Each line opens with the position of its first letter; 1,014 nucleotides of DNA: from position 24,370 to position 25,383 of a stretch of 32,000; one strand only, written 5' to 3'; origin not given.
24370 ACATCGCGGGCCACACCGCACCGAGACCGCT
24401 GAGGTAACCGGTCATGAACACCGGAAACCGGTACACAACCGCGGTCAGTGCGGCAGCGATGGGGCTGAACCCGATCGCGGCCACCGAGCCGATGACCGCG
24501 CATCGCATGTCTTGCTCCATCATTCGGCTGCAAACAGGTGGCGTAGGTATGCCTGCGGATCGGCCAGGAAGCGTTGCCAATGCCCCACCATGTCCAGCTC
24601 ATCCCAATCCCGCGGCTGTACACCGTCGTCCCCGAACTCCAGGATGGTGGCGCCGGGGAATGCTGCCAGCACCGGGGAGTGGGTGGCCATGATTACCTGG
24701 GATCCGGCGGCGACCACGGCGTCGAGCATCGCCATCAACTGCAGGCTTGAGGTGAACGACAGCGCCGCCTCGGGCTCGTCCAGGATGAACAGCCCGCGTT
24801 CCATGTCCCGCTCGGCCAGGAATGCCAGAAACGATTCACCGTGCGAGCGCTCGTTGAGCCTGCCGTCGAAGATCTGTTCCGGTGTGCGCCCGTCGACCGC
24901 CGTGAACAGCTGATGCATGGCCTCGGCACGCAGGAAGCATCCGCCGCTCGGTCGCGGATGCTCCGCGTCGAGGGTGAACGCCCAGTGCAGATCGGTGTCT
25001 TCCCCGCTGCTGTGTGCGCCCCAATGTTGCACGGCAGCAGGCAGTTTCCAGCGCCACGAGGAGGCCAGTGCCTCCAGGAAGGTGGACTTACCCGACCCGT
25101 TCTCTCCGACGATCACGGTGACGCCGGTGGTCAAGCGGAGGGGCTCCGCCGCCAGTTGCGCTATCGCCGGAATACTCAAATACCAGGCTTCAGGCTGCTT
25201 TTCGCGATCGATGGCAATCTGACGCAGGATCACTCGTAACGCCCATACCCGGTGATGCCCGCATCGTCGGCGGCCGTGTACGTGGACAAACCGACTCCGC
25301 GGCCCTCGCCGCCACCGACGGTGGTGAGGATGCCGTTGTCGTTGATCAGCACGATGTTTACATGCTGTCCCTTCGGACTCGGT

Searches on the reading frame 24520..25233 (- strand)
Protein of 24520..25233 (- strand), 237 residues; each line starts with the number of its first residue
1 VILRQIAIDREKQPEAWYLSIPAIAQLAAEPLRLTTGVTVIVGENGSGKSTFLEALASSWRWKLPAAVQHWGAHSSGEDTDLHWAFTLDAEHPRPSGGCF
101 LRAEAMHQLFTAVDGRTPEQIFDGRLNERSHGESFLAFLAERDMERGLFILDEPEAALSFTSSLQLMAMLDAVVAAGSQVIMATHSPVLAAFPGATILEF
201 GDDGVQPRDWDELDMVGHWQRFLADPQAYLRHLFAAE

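Call 3: search_protein_families(library=pfam, proteins=[window:24520-25233:-], max_evalue=0.1)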
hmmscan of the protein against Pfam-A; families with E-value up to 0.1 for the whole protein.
window:24520-25233:- (237 aa): 21 families
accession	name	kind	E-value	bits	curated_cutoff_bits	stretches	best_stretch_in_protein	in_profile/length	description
PF13304.12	AAA_21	-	7.5e-14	52.9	27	2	38-57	1-20/304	AAA domain, putative AbiEii toxin, Type IV TA system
PF13175.12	AAA_15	-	4.7e-10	40.1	32.1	2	33-56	20-43/374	AAA ATPase domain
PF02463.25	SMC_N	-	3.3e-08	33.7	40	1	33-56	21-44/220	RecF/RecN/SMC N terminal domain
PF13476.12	AAA_23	-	9.4e-08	33.4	27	1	28-57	11-40/201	AAA domain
PF13555.12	AAA_29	-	2.3e-05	24.5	27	1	36-57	22-43/61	P-loop containing region of AAA domain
PF13401.12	AAA_22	-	2.5e-05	25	27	1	35-170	4-108/130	AAA domain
PF00005.33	ABC_tran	-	4.9e-05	24.4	25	1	38-59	13-34/137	ABC transporter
PF05729.18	NACHT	-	9.4e-05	22.7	26.7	1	38-61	2-25/167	NACHT domain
PF09818.15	ABC_ATPase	-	0.00064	19.3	23.2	1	32-59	75-102/283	P-loop domain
PF13604.12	AAA_30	-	0.0026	18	27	1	35-61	17-43/191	AAA domain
PF13191.12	AAA_16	-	0.0058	17.6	32.6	1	32-73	20-55/167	AAA ATPase domain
PF05272.17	VapE-like_dom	-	0.0086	16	25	1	36-61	51-75/217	Virulence-associated protein E-like domain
PF13514.12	AAA_27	-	0.011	15.8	22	1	35-69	25-58/206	AAA domain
PF01580.24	FtsK_SpoIIIE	-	0.011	15.6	24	1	23-58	31-61/221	FtsK/SpoIIIE family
PF03193.22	RsgA_GTPase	-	0.014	15.7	30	1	33-63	103-133/174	RsgA GTPase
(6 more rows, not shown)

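Call 4: search_protein_families(library=ncbifam, proteins=[window:24520-25233:-], max_evalue=0.1)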
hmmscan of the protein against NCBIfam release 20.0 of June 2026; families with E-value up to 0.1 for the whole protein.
window:24520-25233:- (237 aa): 92 families (the best 25 are shown)
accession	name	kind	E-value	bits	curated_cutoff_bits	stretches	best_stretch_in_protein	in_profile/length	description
NF040873.1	AztA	equivalog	6.7e-12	45.4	220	2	126-188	117-180/191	zinc ABC transporter ATP-binding protein AztA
TIGR01166.1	cbiO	subfamily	2.7e-10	40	211.8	2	144-186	144-186/190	cobalt ABC transporter, ATP-binding protein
NF010068.0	PRK13548.1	equivalog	1e-09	37.9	261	2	37-59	32-54/261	heme ABC transporter ATP-binding protein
TIGR01189.1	ccmA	equivalog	9.8e-09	35.2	131.6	1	145-188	145-188/198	heme ABC exporter ATP-binding protein CcmA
NF002981.0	PRK03695.1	equivalog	3.1e-08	33.3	281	2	141-185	151-195/253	vitamin B12 ABC transporter ATP-binding protein BtuD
NF010061.0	PRK13538.1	equivalog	5.9e-08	32.5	195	1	104-189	112-195/211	cytochrome c biogenesis heme-transporting ATPase CcmA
TIGR03608.1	L_ocin_972_ABC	subfamily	7.2e-08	32.1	254.85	1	148-191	155-198/206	putative bacteriocin export ABC transporter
TIGR04521.1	ECF_ATPase_2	equivalog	8.3e-08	31.6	330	2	144-186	161-204/279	energy-coupling factor transporter ATPase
NF053840.1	MnTportMntADein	equivalog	4.5e-07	29.7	400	1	146-186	152-192/240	manganese ABC transporter ATP-binding protein MntA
NF047739.1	antiphage_MADS3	equivalog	1e-06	28.2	420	2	38-56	23-41/427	methylation-associated defense system AAA family ATPase MAD3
NF008409.0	PRK11231.1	equivalog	1.4e-06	27.9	375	1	111-185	121-196/255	Fe(3+) dicitrate ABC transporter ATP-binding protein FecE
TIGR03873.1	F420-0_ABC_ATP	hypoth_equivalog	3.5e-06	26.5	372.4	1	145-191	155-201/256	putative F420-0 ABC transporter ATP-binding protein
TIGR02857.1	CydD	equivalog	5.1e-06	25.7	435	1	146-190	477-520/529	thiol reductant ABC exporter subunit CydD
TIGR02673.1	FtsE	equivalog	6.8e-06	25.9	264.85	1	148-191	158-201/214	cell division ATP-binding protein FtsE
NF007826.0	PRK10535.1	equivalog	9.4e-06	24.2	966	1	141-193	157-210/648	macrolide ABC transporter ATP-binding protein/permease MacB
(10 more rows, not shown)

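Call 7: find_homologous_proteins(query=window:24520-25233:-)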
Query window:24520-25233:- (237 aa): 7780 proteins with E <= 0.001 among 8000 candidates; the best 120 are listed.
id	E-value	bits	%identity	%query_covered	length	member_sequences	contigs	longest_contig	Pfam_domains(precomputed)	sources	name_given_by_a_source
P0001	3.5e-155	532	100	100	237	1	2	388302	PF13175.13,PF13476.13,PF02463.26,PF13304.13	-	-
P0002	8.9e-140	482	89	100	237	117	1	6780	PF13175.13,PF13476.13,PF13555.13,PF02463.26,PF13304.13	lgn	-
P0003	3.9e-135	467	88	100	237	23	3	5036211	PF13175.13,PF13476.13,PF13401.13,PF02463.26,PF13304.13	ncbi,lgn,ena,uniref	ncbi:AAA family ATPase [Mycobacteroides sp. PCS013]|uniref:AAA family ATPase n=1 Tax=Mycobacteroides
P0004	2.3e-133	461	86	100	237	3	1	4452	PF13175.13,PF13476.13,PF13401.13,PF02463.26,PF13304.13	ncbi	ncbi:MAG: AAA family ATPase [[Mycobacterium] stephanolepidis]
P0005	9.4e-133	459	88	96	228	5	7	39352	PF13175.13,PF13476.13,PF02463.26,PF13304.13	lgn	-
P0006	8.8e-132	456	86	100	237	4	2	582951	PF00005.34,PF13175.13,PF13476.13,PF05729.19,PF13555.13,PF13401.13,PF02463.26,PF13304.13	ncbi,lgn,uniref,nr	ncbi:AAA family ATPase [Mycobacteroides salmoniphilum]|uniref:AAA family ATPase n=1 Tax=Mycobacteroi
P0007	6.2e-130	450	84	100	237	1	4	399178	PF13175.13,PF13476.13,PF13555.13,PF13401.13,PF02463.26,PF13304.13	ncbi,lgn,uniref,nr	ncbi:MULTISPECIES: AAA family ATPase [unclassified Mycobacterium]|uniref:AAA family ATPase n=1 Tax=u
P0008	1.3e-128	445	85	99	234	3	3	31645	PF13175.13,PF13476.13,PF02463.26,PF13304.13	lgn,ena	-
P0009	2.7e-128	444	83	99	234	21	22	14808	PF13175.13,PF13476.13,PF05729.19,PF13555.13,PF13401.13,PF02463.26,PF13304.13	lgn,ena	-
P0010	1.1e-127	442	84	100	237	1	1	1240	PF13175.13,PF13476.13,PF13555.13,PF13401.13,PF02463.26,PF13304.13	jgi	jgi:predicted ATPase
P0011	2.5e-127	441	85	99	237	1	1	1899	PF13175.13,PF13476.13,PF02463.26,PF13304.13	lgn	-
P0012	3.4e-127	441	84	99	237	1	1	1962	PF13175.13,PF13476.13,PF13555.13,PF13401.13,PF02463.26,PF13304.13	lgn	-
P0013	4.6e-126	437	82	100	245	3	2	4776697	PF13175.13,PF13476.13,PF02463.26,PF13304.13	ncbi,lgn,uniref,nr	ncbi:AAA family ATPase [Mycobacteroides salmoniphilum]|uniref:AAA family ATPase n=1 Tax=Mycobacteroi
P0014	1.7e-125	435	82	99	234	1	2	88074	PF00005.34,PF13175.13,PF13476.13,PF05729.19,PF13555.13,PF13401.13,PF02463.26,PF13304.13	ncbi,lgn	-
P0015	1.7e-124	432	82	99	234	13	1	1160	PF13175.13,PF13476.13,PF13555.13,PF13401.13,PF02463.26,PF13304.13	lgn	-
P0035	3.8e-101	356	68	100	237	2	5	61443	PF13175.13,PF13476.13,PF02463.26,PF13304.13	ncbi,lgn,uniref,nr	ncbi:AAA family ATPase [Mycobacterium neglectum]|uniref:AAA family ATPase n=1 Tax=Mycobacterium negl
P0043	8.0e-100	351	68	100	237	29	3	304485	PF13604.13,PF13175.13,PF13476.13,PF13401.13,PF02463.26,PF13304.13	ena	-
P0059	2.1e-91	324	69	90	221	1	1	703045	PF00005.34,PF13175.13,PF13476.13,PF05729.19,PF13555.13,PF02463.26,PF13304.13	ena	-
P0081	1.8e-85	304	61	98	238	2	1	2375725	PF13175.13,PF13476.13,PF13555.13,PF13401.13,PF02463.26,PF13304.13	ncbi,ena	-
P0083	2.6e-85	304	60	98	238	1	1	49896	PF13175.13,PF13476.13,PF13555.13,PF13401.13,PF02463.26,PF13304.13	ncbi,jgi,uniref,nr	ncbi:AAA family ATPase [Jatrophihabitans sp.]|uniref:AAA family ATPase n=1 Tax=Jatrophihabitans sp. 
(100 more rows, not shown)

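Call 20: find_encoding_contigs(protein=P0035, flank=6000, max_places=2)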
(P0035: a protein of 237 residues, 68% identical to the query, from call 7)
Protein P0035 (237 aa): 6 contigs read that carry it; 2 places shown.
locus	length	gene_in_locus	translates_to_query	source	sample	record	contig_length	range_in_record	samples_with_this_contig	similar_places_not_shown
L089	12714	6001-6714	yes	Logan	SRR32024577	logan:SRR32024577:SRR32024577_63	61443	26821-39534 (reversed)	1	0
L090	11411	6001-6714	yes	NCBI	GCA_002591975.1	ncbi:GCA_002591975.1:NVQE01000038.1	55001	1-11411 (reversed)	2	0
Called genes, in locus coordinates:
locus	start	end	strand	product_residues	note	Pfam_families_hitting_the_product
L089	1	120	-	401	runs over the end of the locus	PF13450:NAD_binding_8, PF01593:Amino_oxidase (weak), PF03275:GLF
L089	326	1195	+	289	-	-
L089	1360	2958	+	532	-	PF27503:Rv3811_N, PF01510:Amidase_2, PF08310:LGFP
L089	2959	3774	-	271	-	PF00702:Hydrolase (faint), PF08282:Hydrolase_3, PF12710:HAD (faint), PF05116:S6PP (weak)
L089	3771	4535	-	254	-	PF01553:Acyltransferase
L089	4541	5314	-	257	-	PF01553:Acyltransferase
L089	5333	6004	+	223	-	PF01636:APH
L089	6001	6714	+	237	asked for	PF13476:AAA_23 (weak), PF02463:SMC_N (faint), PF13175:AAA_15 (faint), PF13304:AAA_21 (weak)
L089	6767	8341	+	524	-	PF12706:Lactamase_B_2 (weak), PF25451:SCP2_Rv3818, PF00355:Rieske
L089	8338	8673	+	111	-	-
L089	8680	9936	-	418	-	PF02403:Seryl_tRNA_N, PF00587:tRNA-synt_2b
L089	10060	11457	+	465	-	-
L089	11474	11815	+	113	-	PF06262:Zincin_1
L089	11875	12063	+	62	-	-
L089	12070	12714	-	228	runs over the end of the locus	PF00300:His_Phos_1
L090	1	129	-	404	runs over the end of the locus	PF13450:NAD_binding_8, PF01593:Amino_oxidase (weak), PF03275:GLF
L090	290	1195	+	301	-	-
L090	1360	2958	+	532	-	PF27503:Rv3811_N, PF01510:Amidase_2, PF08310:LGFP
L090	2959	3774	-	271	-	PF00702:Hydrolase (faint), PF08282:Hydrolase_3, PF12710:HAD (faint), PF05116:S6PP (weak)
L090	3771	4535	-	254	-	PF01553:Acyltransferase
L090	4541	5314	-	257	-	PF01553:Acyltransferase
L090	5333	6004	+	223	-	PF01636:APH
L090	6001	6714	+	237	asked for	PF13476:AAA_23 (weak), PF02463:SMC_N (faint), PF13175:AAA_15 (faint), PF13304:AAA_21 (weak)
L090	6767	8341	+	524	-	PF12706:Lactamase_B_2 (weak), PF25451:SCP2_Rv3818, PF00355:Rieske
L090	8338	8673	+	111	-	-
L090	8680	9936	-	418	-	PF02403:Seryl_tRNA_N, PF00587:tRNA-synt_2b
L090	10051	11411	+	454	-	?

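Call 21: find_encoding_contigs(protein=P0081, flank=6000, max_places=2)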
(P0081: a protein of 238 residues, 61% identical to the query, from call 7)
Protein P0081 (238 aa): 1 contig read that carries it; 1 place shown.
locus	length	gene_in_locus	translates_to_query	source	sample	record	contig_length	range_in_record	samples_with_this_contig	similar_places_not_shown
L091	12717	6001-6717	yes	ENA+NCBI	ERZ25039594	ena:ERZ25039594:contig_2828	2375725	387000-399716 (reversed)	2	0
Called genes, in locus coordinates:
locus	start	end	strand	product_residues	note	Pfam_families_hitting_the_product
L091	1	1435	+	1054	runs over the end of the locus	PF02687:FtsX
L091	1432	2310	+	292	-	PF01078:Mg_chelatase (faint), PF02463:SMC_N (faint), PF00005:ABC_tran, PF13304:AAA_21 (weak)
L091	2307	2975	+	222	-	PF02463:SMC_N (faint), PF00005:ABC_tran, PF13304:AAA_21 (faint)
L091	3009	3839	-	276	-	-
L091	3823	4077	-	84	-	-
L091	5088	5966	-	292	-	PF00561:Abhydrolase_1, PF12146:Hydrolase_4 (faint), PF12697:Abhydrolase_6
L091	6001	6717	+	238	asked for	PF02463:SMC_N (weak), PF13175:AAA_15 (faint), PF13476:AAA_23 (weak), PF13555:AAA_29 (faint), PF13401:AAA_22 (weak), PF13304:AAA_21 (weak)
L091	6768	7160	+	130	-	PF01042:Ribonuc_L-PSP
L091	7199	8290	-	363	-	PF20903:SPL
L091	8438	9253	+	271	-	-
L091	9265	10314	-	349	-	PF01212:Beta_elim_lyase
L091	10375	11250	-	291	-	PF12146:Hydrolase_4, PF00561:Abhydrolase_1, PF12697:Abhydrolase_6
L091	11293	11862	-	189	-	-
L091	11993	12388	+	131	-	-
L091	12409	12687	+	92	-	-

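Call 22: search_solved_structures(query=window:24520-25233:-, max_evalue=0.01, show_alignments=1)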
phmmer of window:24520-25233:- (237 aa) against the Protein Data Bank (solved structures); distinct sequences matched with E-value up to 0.01: 37.
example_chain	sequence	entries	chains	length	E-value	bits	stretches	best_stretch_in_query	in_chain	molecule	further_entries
5yv5_A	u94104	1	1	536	2.2e-05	27.2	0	27-224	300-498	ATPase RIL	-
3j15_B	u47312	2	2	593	5.4e-05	26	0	26-224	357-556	ABC transporter ATP-binding protein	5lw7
1yqt_A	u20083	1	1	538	6e-05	25.8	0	27-224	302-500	RNase l inhibitor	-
3bk7_A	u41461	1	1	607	6.1e-05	25.8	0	26-224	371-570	ABC transporter ATP-binding protein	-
5lj9_A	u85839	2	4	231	0.00026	23.8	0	132-202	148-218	Macrolide export ATP-binding/permease protein MacB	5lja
5x3x_A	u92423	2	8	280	0.00036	23.3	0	142-192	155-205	Cobalt ABC transporter ATP-binding protein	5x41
9kjx_B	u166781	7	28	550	0.00059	22.6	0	29-73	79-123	AAA family ATPase | Retron I-A effector PtuA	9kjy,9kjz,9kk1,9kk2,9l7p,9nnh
5xu1_A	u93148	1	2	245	0.00065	22.4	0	147-198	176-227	ABC transporter ATP-binding protein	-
9vkz_A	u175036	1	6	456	0.00072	22.3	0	31-73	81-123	Retron Ec78 probable ATPase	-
9vh1_D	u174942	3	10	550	0.00073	22.3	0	32-73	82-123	Retron Ec78 probable ATPase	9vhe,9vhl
9u9y_A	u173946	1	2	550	0.00082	22.1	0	29-73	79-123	AAA family ATPase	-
6n9l_A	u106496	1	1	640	0.00094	21.9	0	137-204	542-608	UvrABC system protein A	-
8idb_A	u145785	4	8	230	0.00094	21.9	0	127-187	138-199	Cell division ATP-binding protein FtsE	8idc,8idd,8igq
5gko_A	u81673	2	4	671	0.00097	21.9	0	127-203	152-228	Macrolide export ATP-binding/permease protein MacB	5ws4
5x40_A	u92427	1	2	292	0.001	21.8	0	142-192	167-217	Cobalt ABC transporter ATP-binding protein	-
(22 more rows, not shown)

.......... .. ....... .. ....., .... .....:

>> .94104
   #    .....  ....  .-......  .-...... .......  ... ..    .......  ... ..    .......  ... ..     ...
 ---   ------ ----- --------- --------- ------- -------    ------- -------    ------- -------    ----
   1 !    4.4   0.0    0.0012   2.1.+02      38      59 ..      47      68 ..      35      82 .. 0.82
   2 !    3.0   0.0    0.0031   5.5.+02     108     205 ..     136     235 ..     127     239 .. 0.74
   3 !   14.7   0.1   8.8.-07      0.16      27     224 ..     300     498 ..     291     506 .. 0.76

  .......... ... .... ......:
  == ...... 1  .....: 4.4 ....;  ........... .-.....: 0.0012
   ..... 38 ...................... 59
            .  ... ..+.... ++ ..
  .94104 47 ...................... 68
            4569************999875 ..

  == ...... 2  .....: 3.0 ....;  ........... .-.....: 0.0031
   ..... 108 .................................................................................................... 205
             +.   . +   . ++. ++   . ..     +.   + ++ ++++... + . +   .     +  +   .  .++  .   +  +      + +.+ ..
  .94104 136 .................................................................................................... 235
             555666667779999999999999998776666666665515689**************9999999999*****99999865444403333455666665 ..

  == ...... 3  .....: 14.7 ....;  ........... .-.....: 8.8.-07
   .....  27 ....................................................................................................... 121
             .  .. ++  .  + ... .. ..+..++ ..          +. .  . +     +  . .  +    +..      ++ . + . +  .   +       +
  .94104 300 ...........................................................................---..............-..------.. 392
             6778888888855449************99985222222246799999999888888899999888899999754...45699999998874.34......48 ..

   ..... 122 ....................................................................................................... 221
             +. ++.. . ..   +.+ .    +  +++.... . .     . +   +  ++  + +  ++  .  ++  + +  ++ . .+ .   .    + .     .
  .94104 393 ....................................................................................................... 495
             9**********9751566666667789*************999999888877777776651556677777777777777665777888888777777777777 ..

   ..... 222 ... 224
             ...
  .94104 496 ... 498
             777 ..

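Call 27: search_protein_families(library=padloc, proteins=[window:24520-25233:-], max_evalue=0.01)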
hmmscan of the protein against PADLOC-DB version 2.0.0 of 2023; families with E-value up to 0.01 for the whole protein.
window:24520-25233:- (237 aa): 118 families (the best 25 are shown)
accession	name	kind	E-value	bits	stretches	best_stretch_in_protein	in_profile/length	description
PDLC02980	AriA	-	2.1e-16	58.8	2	135-189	248-302/304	-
PDLC04135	mad3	-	3.2e-15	54.5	2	126-192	261-329/374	mads_3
PDLC02979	AriA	-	8.4e-12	43.5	2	34-56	21-43/373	-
PDLC00293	PtuA1|PtuA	-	1.6e-11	41.9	2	145-190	336-386/527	AAA ATPase domain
PDLC00099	GajA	-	4.6e-11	40.4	2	136-191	289-345/626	AAA ATPase domain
PDLC00091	GajA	-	3.5e-10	37.3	2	32-56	20-44/627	AAA ATPase domain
PDLC00303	PtuA1|PtuA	-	3.9e-10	37.4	2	36-59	12-35/386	AAA ATPase domain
PDLC00096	GajA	-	5.9e-10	36.5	2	140-191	282-338/630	AAA ATPase domain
PDLC04178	HEC-01A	-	8e-10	36.3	1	34-57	27-49/399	-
PDLC03878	NsnB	-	8.4e-10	36.9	2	146-186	237-277/345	-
PDLC00102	GajA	-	1e-09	35.4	2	28-57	15-44/532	AAA ATPase domain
PDLC00098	GajA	-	8e-09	32.7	2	147-187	290-329/534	AAA ATPase domain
PDLC00080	GajA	-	8.8e-09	32.6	2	141-191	287-338/622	AAA ATPase domain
PDLC04164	AriA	-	9.7e-09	33.2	2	146-189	193-235/253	-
PDLC04182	HEC-01A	-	1.3e-08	32.3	2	36-57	31-52/406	-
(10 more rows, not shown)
